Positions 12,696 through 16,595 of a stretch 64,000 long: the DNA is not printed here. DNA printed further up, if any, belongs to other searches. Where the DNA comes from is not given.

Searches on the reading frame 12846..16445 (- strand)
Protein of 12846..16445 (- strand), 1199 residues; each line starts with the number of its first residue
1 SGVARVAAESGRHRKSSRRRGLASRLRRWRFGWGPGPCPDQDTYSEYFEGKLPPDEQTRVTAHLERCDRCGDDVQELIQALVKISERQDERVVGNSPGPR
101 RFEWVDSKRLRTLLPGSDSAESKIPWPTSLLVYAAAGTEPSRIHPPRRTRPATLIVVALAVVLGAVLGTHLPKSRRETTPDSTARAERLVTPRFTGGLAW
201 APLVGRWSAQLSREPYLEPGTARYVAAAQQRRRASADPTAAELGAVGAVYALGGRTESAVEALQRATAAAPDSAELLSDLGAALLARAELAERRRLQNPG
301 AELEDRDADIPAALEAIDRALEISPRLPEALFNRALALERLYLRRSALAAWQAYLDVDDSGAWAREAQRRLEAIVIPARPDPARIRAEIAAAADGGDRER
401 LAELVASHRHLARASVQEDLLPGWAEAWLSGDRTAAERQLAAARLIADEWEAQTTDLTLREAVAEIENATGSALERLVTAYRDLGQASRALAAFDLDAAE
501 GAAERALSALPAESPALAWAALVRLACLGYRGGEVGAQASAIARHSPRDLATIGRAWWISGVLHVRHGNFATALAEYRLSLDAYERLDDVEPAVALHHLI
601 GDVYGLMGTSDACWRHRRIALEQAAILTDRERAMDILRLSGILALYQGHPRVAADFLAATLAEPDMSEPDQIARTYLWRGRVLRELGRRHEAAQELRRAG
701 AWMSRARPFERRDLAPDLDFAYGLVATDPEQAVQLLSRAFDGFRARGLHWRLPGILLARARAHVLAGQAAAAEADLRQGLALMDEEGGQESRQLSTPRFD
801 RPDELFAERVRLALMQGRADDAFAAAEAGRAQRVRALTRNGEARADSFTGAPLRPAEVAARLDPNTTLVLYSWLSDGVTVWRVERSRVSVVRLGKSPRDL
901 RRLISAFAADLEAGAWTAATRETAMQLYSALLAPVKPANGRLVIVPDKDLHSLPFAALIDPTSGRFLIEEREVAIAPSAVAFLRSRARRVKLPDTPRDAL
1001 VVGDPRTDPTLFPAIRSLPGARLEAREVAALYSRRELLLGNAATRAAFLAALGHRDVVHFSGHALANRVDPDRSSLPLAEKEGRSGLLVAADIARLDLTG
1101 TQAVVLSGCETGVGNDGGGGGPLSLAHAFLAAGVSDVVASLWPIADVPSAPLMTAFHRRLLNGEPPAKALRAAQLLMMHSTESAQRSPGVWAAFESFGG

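Call 54: search_protein_families(library=pfam, proteins=[window:12846-16445:-], max_evalue=0.00001)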
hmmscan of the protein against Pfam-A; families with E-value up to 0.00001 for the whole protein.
window:12846-16445:- (1199 aa): 3 families
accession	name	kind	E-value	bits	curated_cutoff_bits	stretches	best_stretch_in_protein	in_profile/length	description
PF12770.12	CHAT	-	3.3e-64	217.6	24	1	922-1198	2-288/289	CHAT domain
PF13414.12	TPR_11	-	3.7e-08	33.3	26.8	0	247-285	1-39/42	TPR repeat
PF13181.12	TPR_8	-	6.1e-06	26.4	25.7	0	673-699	1-27/34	Tetratricopeptide repeat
